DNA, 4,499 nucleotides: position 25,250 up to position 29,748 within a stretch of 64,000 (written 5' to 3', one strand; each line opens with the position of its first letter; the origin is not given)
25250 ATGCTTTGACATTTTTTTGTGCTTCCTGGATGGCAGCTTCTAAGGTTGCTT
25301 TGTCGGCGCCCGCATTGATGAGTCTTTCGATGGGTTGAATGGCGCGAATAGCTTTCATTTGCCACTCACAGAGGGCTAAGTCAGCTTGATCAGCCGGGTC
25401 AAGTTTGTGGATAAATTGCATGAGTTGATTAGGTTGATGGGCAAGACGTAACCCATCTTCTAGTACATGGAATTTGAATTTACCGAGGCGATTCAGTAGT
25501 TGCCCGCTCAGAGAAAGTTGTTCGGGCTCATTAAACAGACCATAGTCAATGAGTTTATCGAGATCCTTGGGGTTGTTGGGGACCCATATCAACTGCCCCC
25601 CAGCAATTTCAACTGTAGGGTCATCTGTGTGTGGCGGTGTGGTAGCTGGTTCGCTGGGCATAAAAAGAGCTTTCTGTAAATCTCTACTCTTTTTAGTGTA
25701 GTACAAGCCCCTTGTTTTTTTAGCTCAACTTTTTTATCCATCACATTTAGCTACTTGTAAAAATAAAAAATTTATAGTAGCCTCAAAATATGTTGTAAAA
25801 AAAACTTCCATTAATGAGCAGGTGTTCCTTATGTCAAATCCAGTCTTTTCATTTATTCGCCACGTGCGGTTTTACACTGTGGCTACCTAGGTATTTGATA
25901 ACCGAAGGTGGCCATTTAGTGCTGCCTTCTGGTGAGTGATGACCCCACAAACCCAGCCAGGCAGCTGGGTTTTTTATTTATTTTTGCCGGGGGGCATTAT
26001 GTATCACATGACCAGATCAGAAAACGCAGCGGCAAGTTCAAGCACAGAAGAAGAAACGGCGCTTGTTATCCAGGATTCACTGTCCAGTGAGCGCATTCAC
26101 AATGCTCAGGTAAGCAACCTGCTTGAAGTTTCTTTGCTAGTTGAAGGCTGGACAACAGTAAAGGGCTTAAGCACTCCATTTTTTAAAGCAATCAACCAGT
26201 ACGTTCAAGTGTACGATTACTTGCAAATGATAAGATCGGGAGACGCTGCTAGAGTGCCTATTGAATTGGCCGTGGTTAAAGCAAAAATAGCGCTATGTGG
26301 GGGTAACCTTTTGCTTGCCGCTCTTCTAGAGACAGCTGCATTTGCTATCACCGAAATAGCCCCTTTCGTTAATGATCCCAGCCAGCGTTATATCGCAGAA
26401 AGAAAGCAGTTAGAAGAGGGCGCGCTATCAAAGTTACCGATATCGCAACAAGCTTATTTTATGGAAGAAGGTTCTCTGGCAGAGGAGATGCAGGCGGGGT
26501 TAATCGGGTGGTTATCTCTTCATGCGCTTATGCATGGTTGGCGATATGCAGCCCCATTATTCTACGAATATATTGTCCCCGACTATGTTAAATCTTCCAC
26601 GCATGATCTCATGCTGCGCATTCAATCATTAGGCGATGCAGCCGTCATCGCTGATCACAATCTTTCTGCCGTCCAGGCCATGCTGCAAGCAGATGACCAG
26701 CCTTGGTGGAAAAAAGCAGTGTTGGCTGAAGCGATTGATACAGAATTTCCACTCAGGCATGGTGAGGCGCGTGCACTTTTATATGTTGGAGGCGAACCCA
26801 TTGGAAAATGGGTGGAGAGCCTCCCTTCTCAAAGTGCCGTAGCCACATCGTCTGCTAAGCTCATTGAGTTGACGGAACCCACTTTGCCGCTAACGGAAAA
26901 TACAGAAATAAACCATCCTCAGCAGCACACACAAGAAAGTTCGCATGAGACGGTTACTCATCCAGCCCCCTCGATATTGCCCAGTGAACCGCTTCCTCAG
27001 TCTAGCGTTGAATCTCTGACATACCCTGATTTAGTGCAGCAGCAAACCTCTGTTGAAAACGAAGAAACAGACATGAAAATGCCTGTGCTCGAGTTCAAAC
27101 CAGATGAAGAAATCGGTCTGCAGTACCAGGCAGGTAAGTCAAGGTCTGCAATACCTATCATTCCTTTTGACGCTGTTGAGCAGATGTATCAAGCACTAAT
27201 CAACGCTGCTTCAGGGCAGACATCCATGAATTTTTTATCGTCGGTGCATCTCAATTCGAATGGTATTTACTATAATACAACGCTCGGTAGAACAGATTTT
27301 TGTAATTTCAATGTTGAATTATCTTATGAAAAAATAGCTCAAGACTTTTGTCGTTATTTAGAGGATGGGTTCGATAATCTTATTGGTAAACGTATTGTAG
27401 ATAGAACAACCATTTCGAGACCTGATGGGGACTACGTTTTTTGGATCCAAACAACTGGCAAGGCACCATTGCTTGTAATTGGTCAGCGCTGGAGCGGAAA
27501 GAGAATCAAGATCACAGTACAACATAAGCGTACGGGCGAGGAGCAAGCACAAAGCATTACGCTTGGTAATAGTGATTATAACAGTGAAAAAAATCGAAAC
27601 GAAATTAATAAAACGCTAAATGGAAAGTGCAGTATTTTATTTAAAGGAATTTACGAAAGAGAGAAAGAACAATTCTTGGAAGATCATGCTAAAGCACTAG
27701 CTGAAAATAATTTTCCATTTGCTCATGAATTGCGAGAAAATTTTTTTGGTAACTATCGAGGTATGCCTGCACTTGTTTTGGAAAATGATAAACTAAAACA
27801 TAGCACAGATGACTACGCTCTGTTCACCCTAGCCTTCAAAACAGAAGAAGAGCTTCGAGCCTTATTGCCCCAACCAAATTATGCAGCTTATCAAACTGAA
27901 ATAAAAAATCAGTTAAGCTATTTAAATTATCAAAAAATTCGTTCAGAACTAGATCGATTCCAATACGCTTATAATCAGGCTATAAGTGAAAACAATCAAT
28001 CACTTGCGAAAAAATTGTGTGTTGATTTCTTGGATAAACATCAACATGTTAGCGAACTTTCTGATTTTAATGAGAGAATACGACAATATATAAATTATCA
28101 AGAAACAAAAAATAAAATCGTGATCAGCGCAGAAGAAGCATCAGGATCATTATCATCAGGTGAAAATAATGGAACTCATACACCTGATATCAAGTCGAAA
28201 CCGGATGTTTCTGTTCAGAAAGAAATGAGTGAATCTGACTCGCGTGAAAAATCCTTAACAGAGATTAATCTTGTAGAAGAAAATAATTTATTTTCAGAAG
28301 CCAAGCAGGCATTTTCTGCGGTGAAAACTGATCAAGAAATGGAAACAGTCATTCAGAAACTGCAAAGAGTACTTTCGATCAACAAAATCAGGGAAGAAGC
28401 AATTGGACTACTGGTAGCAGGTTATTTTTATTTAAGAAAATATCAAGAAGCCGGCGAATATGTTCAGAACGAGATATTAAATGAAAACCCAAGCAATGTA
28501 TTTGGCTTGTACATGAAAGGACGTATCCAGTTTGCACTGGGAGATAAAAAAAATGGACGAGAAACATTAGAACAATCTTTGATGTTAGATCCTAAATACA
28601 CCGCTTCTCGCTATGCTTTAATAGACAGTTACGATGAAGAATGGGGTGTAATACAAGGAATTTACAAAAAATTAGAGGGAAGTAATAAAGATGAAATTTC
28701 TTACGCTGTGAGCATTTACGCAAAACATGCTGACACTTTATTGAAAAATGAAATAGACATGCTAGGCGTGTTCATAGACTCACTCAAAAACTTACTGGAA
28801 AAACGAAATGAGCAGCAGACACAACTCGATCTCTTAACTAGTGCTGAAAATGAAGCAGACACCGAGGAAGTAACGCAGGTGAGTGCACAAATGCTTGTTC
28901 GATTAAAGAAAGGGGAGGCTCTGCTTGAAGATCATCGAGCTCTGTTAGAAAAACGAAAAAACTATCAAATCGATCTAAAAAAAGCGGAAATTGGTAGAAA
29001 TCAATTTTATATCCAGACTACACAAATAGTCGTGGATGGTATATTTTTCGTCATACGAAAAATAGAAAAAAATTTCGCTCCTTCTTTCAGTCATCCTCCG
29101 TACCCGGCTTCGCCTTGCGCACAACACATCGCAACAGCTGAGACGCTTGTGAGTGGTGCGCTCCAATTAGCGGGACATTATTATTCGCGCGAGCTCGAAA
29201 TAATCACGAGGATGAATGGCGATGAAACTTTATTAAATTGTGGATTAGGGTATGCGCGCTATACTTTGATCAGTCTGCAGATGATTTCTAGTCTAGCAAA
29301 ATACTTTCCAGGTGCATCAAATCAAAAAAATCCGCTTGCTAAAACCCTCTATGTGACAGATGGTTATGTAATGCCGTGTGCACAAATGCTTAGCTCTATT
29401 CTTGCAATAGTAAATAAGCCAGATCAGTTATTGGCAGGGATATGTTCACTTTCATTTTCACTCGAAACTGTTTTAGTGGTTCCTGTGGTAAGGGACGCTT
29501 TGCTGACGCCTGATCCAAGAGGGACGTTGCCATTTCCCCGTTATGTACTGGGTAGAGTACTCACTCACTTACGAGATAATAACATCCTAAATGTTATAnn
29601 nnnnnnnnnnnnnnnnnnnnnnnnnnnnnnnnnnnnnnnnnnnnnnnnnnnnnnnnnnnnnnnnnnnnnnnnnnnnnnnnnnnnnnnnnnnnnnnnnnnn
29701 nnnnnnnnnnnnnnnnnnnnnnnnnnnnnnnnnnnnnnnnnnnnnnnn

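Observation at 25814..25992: A strong terminator-like hairpin with a T-tract ends only about 14 nt before the start of the giant TPR ORF, preceded by a 41-codon Cys-containing mini-ORF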

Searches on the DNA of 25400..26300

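Call 5: search_rna_families(source=window, start=25400, end=26300, threshold=evalue, max_evalue=10, show_alignments=3)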
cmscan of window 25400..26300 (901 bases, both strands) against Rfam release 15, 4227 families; matches with E-value up to 10: 5.
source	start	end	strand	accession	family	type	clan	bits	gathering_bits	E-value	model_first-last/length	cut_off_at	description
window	25903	25982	+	RF01772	rnk_pseudo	Cis-reg; leader;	-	21.7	55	0.42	1-108/108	no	Pseudomonas rnk leader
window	25527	25564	-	RF01361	CRISPR-DR48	Gene; CRISPR;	-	19.3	50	1.9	1-37/37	no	CRISPR RNA direct repeat element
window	25925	25978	+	RF00110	RybB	Gene; sRNA;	-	15.6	40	2.6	1-79/79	no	RybB RNA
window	25563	25617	+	RF00809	mir-241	Gene; miRNA;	-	15.6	63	3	1-74/74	no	mir-241 microRNA precursor family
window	25681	25713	-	RF02914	DUF805b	Cis-reg;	CL00115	12.5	35.6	2.2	1-35/35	no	DUF805b RNA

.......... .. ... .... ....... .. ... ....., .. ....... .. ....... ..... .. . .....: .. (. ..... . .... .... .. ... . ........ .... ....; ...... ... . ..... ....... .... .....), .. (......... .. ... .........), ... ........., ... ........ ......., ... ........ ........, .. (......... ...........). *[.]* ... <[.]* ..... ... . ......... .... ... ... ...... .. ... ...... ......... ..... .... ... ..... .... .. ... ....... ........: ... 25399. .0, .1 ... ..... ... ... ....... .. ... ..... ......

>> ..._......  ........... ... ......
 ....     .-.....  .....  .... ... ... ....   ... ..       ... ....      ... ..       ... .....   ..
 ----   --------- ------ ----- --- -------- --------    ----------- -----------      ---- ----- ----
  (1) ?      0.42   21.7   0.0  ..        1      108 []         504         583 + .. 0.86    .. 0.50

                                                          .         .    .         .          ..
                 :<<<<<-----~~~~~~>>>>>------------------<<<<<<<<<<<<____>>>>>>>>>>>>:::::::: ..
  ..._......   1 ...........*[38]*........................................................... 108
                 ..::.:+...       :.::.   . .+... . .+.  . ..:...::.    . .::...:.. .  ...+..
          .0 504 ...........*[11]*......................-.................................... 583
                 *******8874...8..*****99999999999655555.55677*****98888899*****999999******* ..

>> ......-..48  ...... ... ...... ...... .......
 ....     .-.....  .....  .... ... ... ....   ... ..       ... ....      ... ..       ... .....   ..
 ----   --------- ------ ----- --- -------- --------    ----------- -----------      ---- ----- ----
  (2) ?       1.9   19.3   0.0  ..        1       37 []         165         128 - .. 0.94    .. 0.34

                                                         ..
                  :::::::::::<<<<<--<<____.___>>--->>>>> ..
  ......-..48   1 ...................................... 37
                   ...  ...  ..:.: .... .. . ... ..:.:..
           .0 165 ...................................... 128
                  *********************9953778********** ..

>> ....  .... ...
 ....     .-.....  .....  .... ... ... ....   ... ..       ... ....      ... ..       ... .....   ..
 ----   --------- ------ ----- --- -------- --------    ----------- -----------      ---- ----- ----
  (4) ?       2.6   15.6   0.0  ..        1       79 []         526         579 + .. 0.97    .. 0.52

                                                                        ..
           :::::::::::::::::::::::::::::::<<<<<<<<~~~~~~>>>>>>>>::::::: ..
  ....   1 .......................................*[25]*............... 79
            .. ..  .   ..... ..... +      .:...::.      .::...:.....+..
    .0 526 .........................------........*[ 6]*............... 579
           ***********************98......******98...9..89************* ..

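Call 61: search_rna_families(source=window, start=25760, end=26000, threshold=evalue, max_evalue=10)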
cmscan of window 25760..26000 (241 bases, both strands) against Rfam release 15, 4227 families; matches with E-value up to 10: 9.
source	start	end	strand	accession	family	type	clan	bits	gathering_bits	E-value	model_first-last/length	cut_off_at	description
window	25903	25982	+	RF01772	rnk_pseudo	Cis-reg; leader;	-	21.7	55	0.11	1-108/108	no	Pseudomonas rnk leader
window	25821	25876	+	RF02030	tp2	Gene; sRNA;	-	16.9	50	3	1-114/114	no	tp2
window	25937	25980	-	RF00651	mir-221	Gene; miRNA;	-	16.6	46.6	0.22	1-84/84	no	mir-221 microRNA precursor family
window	25760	25771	-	RF02597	shuA_thermo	Cis-reg; thermoregulator;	-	16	58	9.3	1-12/32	3'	shuA/chuA 5' UTR thermoregulator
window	25925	25978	+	RF00110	RybB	Gene; sRNA;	-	15.6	40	0.68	1-79/79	no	RybB RNA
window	25778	25857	-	RF01226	snoZ5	Gene; snRNA; snoRNA; CD-box;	CL00045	14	60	7.3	1-113/113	no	Small nucleolar RNA Z5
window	25904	25929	+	RF03201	mir-617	Gene; miRNA;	-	12.9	80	9.4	29-54/82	no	mir-617 microRNA precursor family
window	25953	25990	-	RF01153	sn3060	Gene; snRNA; snoRNA; CD-box;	-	12.4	45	9.4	1-67/67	no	Small nucleolar RNA sn3060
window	25760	25850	+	RF01052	Arthropod_7SK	Gene;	CL00013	10.5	44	0.46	257-351/351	5'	Arthropod 7SK RNA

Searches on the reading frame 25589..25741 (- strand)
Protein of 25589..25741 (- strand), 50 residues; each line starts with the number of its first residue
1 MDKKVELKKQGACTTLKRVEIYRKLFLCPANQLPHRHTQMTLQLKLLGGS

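Call 45: search_protein_families(library=pfam, proteins=[window:25589-25741:-], max_evalue=10)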
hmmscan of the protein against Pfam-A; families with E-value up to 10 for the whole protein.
window:25589-25741:- (50 aa): 1 family
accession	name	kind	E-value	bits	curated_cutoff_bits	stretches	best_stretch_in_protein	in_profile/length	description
PF03658.20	Ub-RnfH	-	0.21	12.3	23.7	1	14-29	63-78/83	RnfH family Ubiquitin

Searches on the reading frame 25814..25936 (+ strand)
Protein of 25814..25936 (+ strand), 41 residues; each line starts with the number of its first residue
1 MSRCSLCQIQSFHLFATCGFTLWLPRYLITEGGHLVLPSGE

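Call 44: search_protein_families(library=ncbifam, proteins=[window:25814-25936:+], max_evalue=1)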
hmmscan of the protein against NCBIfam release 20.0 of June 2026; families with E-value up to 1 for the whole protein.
seq(41 aa): 0 families

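Call 45: search_protein_families(library=pfam, proteins=[window:25814-25936:+], max_evalue=10)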
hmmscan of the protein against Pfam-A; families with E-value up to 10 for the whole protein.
seq(41 aa): 0 families

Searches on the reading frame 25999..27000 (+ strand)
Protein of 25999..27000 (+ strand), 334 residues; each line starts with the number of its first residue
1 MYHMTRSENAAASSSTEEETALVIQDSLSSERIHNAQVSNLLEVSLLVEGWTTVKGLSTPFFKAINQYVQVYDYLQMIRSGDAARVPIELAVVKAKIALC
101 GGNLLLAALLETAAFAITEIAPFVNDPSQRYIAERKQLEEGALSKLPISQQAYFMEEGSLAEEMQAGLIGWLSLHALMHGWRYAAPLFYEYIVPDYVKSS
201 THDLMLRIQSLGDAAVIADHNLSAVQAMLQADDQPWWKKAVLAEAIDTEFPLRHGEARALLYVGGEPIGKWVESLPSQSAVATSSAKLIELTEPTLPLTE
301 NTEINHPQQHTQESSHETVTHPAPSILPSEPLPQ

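Call 31: find_homologous_proteins(query=A2, max_evalue=0.01)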
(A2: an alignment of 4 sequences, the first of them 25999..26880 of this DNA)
Query A2 (4 sequences): 8000 candidates shared short words with the query, none scored E <= 0.01.

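Call 44: search_protein_families(library=ncbifam, proteins=[window:25999-27000:+], max_evalue=1)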
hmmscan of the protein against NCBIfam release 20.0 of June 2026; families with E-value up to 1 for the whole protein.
window:25999-27000:+ (334 aa): 0 families

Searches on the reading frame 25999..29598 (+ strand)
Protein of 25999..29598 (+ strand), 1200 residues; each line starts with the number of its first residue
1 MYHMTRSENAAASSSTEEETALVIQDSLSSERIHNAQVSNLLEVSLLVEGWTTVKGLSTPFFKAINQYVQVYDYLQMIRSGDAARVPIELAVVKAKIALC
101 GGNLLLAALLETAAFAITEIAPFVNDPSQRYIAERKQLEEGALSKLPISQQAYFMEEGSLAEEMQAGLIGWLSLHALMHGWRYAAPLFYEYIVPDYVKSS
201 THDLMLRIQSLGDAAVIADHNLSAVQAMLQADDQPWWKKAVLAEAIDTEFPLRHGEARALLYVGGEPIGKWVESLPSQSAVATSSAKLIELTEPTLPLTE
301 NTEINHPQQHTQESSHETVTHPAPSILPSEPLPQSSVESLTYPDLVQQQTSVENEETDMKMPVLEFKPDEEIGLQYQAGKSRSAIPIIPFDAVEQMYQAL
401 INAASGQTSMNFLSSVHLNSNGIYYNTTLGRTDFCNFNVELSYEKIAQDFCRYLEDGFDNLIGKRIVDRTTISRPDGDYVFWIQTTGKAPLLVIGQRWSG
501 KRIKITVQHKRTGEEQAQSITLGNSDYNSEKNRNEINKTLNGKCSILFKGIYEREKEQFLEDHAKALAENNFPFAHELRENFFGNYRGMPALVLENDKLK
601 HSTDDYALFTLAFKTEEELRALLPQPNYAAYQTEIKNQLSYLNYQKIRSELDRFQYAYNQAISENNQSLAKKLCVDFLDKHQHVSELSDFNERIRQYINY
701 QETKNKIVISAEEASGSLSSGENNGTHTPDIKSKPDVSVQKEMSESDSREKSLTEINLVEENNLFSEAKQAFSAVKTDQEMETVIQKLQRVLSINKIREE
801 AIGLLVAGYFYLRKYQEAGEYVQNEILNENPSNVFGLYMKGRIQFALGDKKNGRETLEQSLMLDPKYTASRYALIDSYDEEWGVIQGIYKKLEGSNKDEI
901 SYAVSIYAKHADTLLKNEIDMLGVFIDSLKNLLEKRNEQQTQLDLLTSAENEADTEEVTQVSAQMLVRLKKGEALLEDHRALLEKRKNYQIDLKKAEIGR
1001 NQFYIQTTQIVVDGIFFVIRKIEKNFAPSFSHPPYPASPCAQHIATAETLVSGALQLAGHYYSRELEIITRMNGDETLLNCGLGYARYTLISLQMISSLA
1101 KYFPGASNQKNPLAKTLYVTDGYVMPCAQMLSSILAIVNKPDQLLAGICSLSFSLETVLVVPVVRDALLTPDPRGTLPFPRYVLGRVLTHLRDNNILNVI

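Call 26: search_protein_representatives(protein=window:25999-29598:+)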
Query: 1200 residues. Proteins with E-value up to 0.001 (for the whole library): 26; up to 1e-10: 10; up to 1e-30: 1. The best 26 are listed.
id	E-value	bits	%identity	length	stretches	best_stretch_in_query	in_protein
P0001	0.0e+00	2681.0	100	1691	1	4-1200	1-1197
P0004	3.5e-28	114.3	26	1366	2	762-1194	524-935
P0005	1.6e-27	112.1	29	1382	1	746-1197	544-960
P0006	1.2e-15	72.8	30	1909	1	15-277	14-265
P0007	8.4e-15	70.0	29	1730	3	1076-1195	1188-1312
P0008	1.6e-14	69.1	32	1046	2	988-1194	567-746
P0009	2.2e-14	68.6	32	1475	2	1040-1196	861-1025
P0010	4.7e-14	67.5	25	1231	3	1048-1195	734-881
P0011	1.1e-12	63.0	27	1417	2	741-949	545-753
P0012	1.7e-12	62.4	26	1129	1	20-310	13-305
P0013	3.6e-07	44.7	32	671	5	783-872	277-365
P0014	1.6e-06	42.6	25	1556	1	754-1194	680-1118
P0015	1.5e-05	39.4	27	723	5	774-885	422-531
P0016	1.7e-05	39.2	27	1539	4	784-866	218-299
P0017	2.7e-05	38.5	29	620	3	778-891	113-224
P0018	3.5e-05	38.1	26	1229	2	22-235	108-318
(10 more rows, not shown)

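Call 32: list_cluster_members(proteins=[P0006, P0012, P0018, P0004, P0005, P0001])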
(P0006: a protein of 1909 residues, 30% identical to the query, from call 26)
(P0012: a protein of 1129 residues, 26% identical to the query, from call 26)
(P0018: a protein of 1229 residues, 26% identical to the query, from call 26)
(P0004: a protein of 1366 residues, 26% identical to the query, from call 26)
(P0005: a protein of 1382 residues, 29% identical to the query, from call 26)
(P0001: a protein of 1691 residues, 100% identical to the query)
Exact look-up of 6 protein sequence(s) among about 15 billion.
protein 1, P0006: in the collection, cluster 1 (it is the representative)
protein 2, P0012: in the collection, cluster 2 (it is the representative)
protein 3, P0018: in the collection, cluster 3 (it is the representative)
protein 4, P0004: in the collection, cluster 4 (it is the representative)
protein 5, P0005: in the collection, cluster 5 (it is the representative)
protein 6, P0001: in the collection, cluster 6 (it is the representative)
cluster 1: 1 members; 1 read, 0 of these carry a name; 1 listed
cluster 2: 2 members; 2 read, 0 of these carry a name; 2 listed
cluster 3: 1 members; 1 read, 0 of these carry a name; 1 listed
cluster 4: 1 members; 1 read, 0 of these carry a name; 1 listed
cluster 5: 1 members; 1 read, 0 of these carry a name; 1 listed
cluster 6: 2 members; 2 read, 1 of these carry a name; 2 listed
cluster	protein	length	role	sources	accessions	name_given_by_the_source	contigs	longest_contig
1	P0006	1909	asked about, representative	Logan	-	-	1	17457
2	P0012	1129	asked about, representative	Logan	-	-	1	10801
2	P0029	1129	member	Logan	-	-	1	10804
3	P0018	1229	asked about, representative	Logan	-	-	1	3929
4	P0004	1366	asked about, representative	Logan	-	-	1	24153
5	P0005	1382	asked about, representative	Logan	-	-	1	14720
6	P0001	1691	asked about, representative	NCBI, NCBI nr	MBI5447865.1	MAG: hypothetical protein HY939_03970 [Gammaproteobacteria bacterium] | hypothetical protein [Gammaproteobacteria bacterium]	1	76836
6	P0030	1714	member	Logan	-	-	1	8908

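Call 34: find_encoding_contigs(protein=P0030, flank=10000)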
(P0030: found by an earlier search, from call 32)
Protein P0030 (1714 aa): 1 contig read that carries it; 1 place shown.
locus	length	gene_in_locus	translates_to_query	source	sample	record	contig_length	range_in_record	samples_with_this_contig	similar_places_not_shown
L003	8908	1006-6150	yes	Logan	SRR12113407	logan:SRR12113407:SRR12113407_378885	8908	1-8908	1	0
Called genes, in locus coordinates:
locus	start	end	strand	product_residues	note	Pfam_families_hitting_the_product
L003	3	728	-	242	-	?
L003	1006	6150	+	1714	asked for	PF00515:TPR_1 (faint), PF07719:TPR_2 (faint), PF13181:TPR_8 (faint)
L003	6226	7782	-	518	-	PF00324:AA_permease, PF13520:AA_permease_2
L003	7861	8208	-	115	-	PF02627:CMD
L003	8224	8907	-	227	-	?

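Call 35: find_encoding_contigs(protein=P0006, flank=5000)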
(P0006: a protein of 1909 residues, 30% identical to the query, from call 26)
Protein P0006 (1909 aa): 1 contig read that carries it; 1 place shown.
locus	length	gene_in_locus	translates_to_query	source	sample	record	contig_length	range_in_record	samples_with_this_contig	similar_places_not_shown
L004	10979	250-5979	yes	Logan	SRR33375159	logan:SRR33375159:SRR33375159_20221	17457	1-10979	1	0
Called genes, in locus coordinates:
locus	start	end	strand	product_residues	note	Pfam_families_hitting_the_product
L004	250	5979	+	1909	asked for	-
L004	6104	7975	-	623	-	-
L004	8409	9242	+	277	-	PF10411:DsbC_N (weak), PF13098:Thioredoxin_2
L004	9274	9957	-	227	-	PF05013:FGase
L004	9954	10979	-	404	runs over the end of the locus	PF04107:GCS2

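Call 36: find_encoding_contigs(protein=P0012, flank=5000)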
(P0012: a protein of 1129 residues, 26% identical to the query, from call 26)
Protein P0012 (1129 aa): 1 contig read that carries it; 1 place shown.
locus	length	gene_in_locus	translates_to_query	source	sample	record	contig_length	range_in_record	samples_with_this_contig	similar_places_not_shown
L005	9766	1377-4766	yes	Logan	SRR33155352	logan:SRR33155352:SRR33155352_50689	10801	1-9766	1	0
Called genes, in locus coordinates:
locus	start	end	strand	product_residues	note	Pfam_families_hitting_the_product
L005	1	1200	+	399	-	?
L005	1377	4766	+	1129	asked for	PF02338:OTU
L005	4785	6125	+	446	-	PF12796:Ank_2 (weak)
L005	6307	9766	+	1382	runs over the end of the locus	-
